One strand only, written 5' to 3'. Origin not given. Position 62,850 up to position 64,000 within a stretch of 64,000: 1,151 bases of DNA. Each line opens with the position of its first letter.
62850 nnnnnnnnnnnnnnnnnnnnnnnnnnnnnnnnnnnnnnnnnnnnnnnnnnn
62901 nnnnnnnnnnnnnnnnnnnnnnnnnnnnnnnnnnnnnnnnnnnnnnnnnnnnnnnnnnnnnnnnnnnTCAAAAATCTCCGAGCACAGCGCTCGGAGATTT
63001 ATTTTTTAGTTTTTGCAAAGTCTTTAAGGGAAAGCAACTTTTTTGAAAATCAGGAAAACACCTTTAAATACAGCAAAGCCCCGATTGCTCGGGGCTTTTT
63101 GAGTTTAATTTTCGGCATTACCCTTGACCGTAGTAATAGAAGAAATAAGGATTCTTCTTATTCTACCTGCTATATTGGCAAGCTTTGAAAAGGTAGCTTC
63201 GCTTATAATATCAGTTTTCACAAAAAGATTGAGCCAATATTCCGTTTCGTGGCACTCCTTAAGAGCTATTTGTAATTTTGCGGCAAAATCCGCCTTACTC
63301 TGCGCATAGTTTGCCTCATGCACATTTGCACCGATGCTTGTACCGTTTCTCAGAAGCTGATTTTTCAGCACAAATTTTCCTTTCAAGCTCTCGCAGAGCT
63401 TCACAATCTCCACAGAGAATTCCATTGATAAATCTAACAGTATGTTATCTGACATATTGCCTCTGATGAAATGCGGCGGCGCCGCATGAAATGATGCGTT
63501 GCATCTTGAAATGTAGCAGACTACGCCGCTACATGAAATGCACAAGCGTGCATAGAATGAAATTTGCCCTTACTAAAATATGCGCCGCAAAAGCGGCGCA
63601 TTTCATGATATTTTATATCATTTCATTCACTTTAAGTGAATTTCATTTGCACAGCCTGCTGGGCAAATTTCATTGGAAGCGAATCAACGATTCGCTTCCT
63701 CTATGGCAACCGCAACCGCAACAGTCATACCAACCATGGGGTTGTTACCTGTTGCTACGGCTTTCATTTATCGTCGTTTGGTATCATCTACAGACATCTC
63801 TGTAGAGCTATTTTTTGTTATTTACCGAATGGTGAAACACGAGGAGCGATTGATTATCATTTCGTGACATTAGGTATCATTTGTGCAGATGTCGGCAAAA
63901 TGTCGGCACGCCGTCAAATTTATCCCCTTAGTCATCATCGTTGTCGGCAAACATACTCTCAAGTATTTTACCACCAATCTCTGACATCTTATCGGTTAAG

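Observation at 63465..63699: Array D: dyad-organised 'hairpin forest' with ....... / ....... spacers next to a four-helix-bundle gene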

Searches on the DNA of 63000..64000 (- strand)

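Call 5: search_rna_families(source=window, start=63000, end=64000, threshold=evalue, max_evalue=10)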
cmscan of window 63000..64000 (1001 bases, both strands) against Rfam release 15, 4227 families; matches with E-value up to 10: 23.
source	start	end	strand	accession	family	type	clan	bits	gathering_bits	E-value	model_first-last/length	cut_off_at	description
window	63595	63675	-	RF01706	Gut-1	Gene; sRNA;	-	48.6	50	2.4e-08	1-77/77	no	Gut-1 RNA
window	63423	63517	+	RF01706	Gut-1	Gene; sRNA;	-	33.4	50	0.00017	1-77/77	no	Gut-1 RNA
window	63042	63162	+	RF01770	rimP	Cis-reg; leader;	-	26.1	47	0.083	1-102/102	no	Gammaprotebacteria rimP leader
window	63071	63098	+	RF00195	RsmY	Gene; sRNA;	CL00106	22.2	57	0.0047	94-121/121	no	RsmY RNA family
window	63579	63642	-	RF00198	SL1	Gene;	CL00020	21.8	75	0.3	1-103/103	no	SL1 RNA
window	63005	63104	+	RF01859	Phe_leader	Cis-reg; leader;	-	21.7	55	0.64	1-125/125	no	Phenylalanine leader peptide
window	63510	63605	-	RF01404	PinT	Gene; sRNA;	-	20.2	60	0.2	1-76/76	no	PinT (STnc440) Hfq binding RNA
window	63046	63122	-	RF01770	rimP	Cis-reg; leader;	-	20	47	1.7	1-102/102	no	Gammaprotebacteria rimP leader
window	63575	63695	-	RF00512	Leu_leader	Cis-reg; leader;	-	19.4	50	0.31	1-148/148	no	Leucine operon leader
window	63435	63587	-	RF02876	AS-pc02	Gene; antisense;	-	17.9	40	0.068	1-185/185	no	Antisense to pHK01_099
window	63589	63645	+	RF00078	MicA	Gene; sRNA;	-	17.6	41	7.2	1-75/75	no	MicA sRNA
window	63076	63134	-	RF02236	asX2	Gene; sRNA;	-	17.3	70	1.3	1-87/87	no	Xanthomonas sRNA asX2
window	63044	63098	+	RF01393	isrJ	Gene; sRNA;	-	17.3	37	2.2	1-75/75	no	isrJ Hfq binding RNA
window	63573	63684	+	RF02762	C1_109596F_thermometer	Cis-reg; thermoregulator;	-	17.1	125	0.025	1-227/227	no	C1_109596F 5' UTR thermometer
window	63063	63206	-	RF02442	SpF66_sRNA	Gene; sRNA;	-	17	42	0.17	1-239/239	no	Streptococcus sRNA SpF66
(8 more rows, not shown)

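Call 7: search_rna_families(source=window, start=63380, end=63760, threshold=evalue, max_evalue=1, show_alignments=4)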
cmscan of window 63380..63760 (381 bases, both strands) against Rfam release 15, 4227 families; matches with E-value up to 1: 10.
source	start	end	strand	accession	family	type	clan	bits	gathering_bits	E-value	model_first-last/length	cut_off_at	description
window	63595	63675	-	RF01706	Gut-1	Gene; sRNA;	-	48.6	50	9.3e-09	1-77/77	no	Gut-1 RNA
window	63423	63517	+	RF01706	Gut-1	Gene; sRNA;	-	33.4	50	6.5e-05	1-77/77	no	Gut-1 RNA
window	63579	63642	-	RF00198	SL1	Gene;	CL00020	21.8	75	0.11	1-103/103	no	SL1 RNA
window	63510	63605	-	RF01404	PinT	Gene; sRNA;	-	20.2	60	0.077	1-76/76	no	PinT (STnc440) Hfq binding RNA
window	63575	63695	-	RF00512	Leu_leader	Cis-reg; leader;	-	19.4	50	0.12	1-148/148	no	Leucine operon leader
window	63435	63587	-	RF02876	AS-pc02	Gene; antisense;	-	17.9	40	0.026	1-185/185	no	Antisense to pHK01_099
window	63573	63684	+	RF02762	C1_109596F_thermometer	Cis-reg; thermoregulator;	-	17.1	125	0.0097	1-227/227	no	C1_109596F 5' UTR thermometer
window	63574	63710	-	RF00022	GcvB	Gene;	-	16.8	42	0.16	1-204/204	no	GcvB RNA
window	63676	63708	-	RF02503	Atu_C9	Gene; sRNA;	-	11.4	40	0.68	153-192/192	no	Rhizobiales sRNA Atu_C9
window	63527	63660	-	RF02250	Six3os1_5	Gene; lncRNA;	-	10.9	50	0.62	150-272/272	no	Six3os1 conserved region 5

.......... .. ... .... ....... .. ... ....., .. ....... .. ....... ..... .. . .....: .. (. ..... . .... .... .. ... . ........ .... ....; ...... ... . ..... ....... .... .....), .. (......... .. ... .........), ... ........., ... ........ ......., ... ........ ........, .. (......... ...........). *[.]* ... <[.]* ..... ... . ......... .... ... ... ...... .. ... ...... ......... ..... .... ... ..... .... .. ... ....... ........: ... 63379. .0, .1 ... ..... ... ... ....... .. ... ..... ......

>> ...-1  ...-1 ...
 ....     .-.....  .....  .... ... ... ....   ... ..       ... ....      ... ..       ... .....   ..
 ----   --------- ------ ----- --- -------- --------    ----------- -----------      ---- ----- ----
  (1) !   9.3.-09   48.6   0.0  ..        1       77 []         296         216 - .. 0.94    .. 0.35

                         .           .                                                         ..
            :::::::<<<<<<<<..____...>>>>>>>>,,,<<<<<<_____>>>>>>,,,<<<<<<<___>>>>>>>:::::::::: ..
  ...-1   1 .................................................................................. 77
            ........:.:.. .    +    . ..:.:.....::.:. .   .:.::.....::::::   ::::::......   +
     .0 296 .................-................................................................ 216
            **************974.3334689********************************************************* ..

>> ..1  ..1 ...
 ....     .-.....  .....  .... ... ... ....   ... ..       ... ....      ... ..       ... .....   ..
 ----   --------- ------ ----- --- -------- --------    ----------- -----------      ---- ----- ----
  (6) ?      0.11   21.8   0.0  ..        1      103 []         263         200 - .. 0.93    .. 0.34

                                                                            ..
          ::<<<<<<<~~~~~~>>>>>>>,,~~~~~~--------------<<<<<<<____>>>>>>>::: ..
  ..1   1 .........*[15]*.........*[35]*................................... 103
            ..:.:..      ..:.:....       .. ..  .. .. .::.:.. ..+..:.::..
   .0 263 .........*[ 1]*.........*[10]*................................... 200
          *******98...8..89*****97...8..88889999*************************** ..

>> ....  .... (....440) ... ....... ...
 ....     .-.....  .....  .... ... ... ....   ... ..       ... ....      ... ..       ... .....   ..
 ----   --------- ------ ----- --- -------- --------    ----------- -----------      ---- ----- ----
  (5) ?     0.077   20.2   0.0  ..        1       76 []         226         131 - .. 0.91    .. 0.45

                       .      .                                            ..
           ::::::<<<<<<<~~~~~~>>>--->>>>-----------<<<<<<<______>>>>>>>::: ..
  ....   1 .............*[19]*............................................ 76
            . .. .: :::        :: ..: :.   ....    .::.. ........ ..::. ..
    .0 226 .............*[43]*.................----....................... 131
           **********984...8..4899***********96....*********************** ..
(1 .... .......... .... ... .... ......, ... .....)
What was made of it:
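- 63595..63675 (-): Gut-1 proper: the word half in Gut-1 orientation. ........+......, hairpin 1 with a conserved C.U mismatch, then two further UGAAAU-hairpin units. Rfam RF01706, 48.6 bits, E = 9e-9, full-length model match (calls 5, 7).
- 63466..63563 (-): Anti-word half in Gut-1 orientation. Five AUUUCA(U) words (ATGAAAT on the plus strand) separate four unique hairpins, and the last word abuts the ribosome-binding site of the 4HB gene. Second Rfam Gut-1 match on the plus strand at 63423-63517, 33.4 bits (call 7).
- On Gut-1 RNA (RF01706): The window copy scores 48.6 bits on the minus strand (E = 9e-9, full-length) and 33.4 bits on the plus strand (calls 5, 7).
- The better Rfam match is on the 4HB strand (call 7).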

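Call 89: search_rna_families(sources=[L009, L010, L056, L060, L079, L080, L092, L111, L118, L066, L065, L094, L131, L125, L128, L064, L058, L141, L187, L240], threshold=gathering)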
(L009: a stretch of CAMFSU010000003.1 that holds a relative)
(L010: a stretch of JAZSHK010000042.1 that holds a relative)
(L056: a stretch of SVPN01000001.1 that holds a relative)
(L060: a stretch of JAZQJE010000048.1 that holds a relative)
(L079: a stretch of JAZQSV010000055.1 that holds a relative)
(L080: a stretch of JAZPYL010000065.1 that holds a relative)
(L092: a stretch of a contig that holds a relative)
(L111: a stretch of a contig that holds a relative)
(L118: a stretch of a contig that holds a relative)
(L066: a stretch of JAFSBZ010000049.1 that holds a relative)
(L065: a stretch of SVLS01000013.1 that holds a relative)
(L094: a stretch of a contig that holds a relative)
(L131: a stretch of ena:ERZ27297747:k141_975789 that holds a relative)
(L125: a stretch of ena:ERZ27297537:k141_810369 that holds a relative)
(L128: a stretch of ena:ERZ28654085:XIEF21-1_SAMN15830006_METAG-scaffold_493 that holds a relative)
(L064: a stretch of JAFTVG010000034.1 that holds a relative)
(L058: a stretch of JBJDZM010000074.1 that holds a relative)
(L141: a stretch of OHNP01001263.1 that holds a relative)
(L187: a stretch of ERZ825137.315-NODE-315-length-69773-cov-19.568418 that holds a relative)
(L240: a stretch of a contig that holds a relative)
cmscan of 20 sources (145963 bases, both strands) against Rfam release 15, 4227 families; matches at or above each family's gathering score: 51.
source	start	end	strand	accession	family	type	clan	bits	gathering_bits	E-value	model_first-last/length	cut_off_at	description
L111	6703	6885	-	RF00230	T-box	Cis-reg; leader;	-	97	93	1e-19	1-219/219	no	T-box leader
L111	1300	1378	+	RF01706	Gut-1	Gene; sRNA;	-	76.4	50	3.5e-13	1-77/77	no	Gut-1 RNA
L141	3009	3083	+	RF01706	Gut-1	Gene; sRNA;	-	75.2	50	7e-13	1-77/77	no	Gut-1 RNA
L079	1755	1831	-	RF01706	Gut-1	Gene; sRNA;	-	74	50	1.4e-12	1-77/77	no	Gut-1 RNA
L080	2536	2609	+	RF00005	tRNA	Gene; tRNA;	CL00001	71.2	29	3.2e-13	1-71/71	no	tRNA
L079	3925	3997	-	RF00005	tRNA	Gene; tRNA;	CL00001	70.5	29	5.2e-13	1-71/71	no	tRNA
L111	1001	1073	+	RF00005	tRNA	Gene; tRNA;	CL00001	70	29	6.9e-13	1-71/71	no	tRNA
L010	5414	5484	-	RF01706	Gut-1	Gene; sRNA;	-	69.8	50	1.6e-11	1-77/77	no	Gut-1 RNA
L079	4087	4159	-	RF00005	tRNA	Gene; tRNA;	CL00001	69.6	29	9.2e-13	1-71/71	no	tRNA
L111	892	965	+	RF00005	tRNA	Gene; tRNA;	CL00001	69.6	29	9.1e-13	1-71/71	no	tRNA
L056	782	856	-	RF01706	Gut-1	Gene; sRNA;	-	69.4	50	2e-11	1-77/77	no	Gut-1 RNA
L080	2431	2501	+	RF00005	tRNA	Gene; tRNA;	CL00001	68.9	29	1.4e-12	1-71/71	no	tRNA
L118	225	295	+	RF01706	Gut-1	Gene; sRNA;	-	68.8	50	2.9e-11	1-77/77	no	Gut-1 RNA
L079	3719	3790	-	RF00005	tRNA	Gene; tRNA;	CL00001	68.6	29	1.7e-12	1-71/71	no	tRNA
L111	811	883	+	RF00005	tRNA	Gene; tRNA;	CL00001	68.3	29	2.1e-12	1-71/71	no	tRNA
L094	283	355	-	RF01706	Gut-1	Gene; sRNA;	-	67.9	50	4.9e-11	1-77/77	no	Gut-1 RNA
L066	3739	3810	-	RF00005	tRNA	Gene; tRNA;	CL00001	67.8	29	2.8e-12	1-71/71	no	tRNA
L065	7698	7770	-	RF00005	tRNA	Gene; tRNA;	CL00001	67.8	29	2.9e-12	1-71/71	no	tRNA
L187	3783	3855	+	RF00005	tRNA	Gene; tRNA;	CL00001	67.7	29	3e-12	1-71/71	no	tRNA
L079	4005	4078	-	RF00005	tRNA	Gene; tRNA;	CL00001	67.3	29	4.1e-12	1-71/71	no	tRNA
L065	7480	7552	-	RF01706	Gut-1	Gene; sRNA;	-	67.2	50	7.4e-11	1-77/77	no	Gut-1 RNA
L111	1190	1261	+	RF00005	tRNA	Gene; tRNA;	CL00001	66.2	29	7.9e-12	1-71/71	no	tRNA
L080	2619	2692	+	RF00005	tRNA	Gene; tRNA;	CL00001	65.9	29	9.9e-12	1-71/71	no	tRNA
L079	3844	3916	-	RF00005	tRNA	Gene; tRNA;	CL00001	64.7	29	2e-11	1-71/71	no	tRNA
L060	7451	7527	-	RF01706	Gut-1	Gene; sRNA;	-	64.6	50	3.3e-10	1-77/77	no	Gut-1 RNA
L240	3636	3710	-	RF01706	Gut-1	Gene; sRNA;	-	64.6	50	3.3e-10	1-77/77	no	Gut-1 RNA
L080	2719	2790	+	RF00005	tRNA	Gene; tRNA;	CL00001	62.1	29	1.1e-10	1-71/71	no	tRNA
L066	3619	3691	-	RF01706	Gut-1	Gene; sRNA;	-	62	50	1.4e-09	1-77/77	no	Gut-1 RNA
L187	4556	4626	+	RF01706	Gut-1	Gene; sRNA;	-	62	50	1.5e-09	1-77/77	no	Gut-1 RNA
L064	3677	3749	+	RF00005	tRNA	Gene; tRNA;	CL00001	61.4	29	1.6e-10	1-71/71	no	tRNA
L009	5820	5888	-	RF01706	Gut-1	Gene; sRNA;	-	60.9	50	2.9e-09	1-77/77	no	Gut-1 RNA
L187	4243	4313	+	RF01706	Gut-1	Gene; sRNA;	-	59.4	50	6.9e-09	1-77/77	no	Gut-1 RNA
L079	6049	6132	+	RF00005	tRNA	Gene; tRNA;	CL00001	59.3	29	6.4e-10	1-71/71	no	tRNA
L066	2561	2630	-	RF01706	Gut-1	Gene; sRNA;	-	59.2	50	7.5e-09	1-77/77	no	Gut-1 RNA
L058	1362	1443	+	RF00005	tRNA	Gene; tRNA;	CL00001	58.6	29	1e-09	1-71/71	no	tRNA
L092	7440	7511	+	RF01706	Gut-1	Gene; sRNA;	-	57.4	50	2.2e-08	1-77/77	no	Gut-1 RNA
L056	904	982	-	RF00005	tRNA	Gene; tRNA;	CL00001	57.2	29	2.4e-09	1-71/71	no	tRNA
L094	401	480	-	RF00005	tRNA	Gene; tRNA;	CL00001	56.8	29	3.1e-09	1-71/71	no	tRNA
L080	2994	3062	+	RF01706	Gut-1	Gene; sRNA;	-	56.6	50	3.5e-08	1-77/77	no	Gut-1 RNA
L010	5771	5850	+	RF00504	Glycine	Cis-reg; riboswitch;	CL00125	56.1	32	1.6e-08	1-94/94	no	Glycine riboswitch aptamer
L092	6694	6766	+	RF00005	tRNA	Gene; tRNA;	CL00001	54.8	29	1.1e-08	1-71/71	no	tRNA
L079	6163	6249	+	RF00005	tRNA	Gene; tRNA;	CL00001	54.3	29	1.5e-08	1-71/71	no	tRNA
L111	1392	1470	-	RF01706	Gut-1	Gene; sRNA;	-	53.8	50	1.8e-07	1-77/77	no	Gut-1 RNA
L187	3887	3968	+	RF00005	tRNA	Gene; tRNA;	CL00001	52.7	29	4.1e-08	1-71/71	no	tRNA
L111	1081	1153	+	RF00005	tRNA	Gene; tRNA;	CL00001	52.6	29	4.5e-08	1-71/71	no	tRNA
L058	1476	1545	+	RF01706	Gut-1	Gene; sRNA;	-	50.5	50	1.2e-06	1-77/77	no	Gut-1 RNA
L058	1638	1707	+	RF01706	Gut-1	Gene; sRNA;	-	50.5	50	1.2e-06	1-77/77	no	Gut-1 RNA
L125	2257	2334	+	RF01706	Gut-1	Gene; sRNA;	-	50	50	1.6e-06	1-77/77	no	Gut-1 RNA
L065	7589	7670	-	RF00005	tRNA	Gene; tRNA;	CL00001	49.2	29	3.8e-07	1-71/71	no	tRNA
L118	115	188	+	RF00005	tRNA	Gene; tRNA;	CL00001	48.9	29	4.7e-07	1-71/71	no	tRNA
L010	5521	5603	-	RF00005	tRNA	Gene; tRNA;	CL00001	46.8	29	1.8e-06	1-71/71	no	tRNA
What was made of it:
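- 63595..63675 (-): Orthologue L125 scores 50.0 bits and paralogues score up to 76 bits (call 89).
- On Gut-1 RNA (RF01706): Its orthologue L125 scores 50.0 bits and paralogous elements score 50.5-76.4 bits (call 89).
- Rfam Gut-1 matches array D at 48.6 bits and its relatives at 50-76 bits (calls 7, 89).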
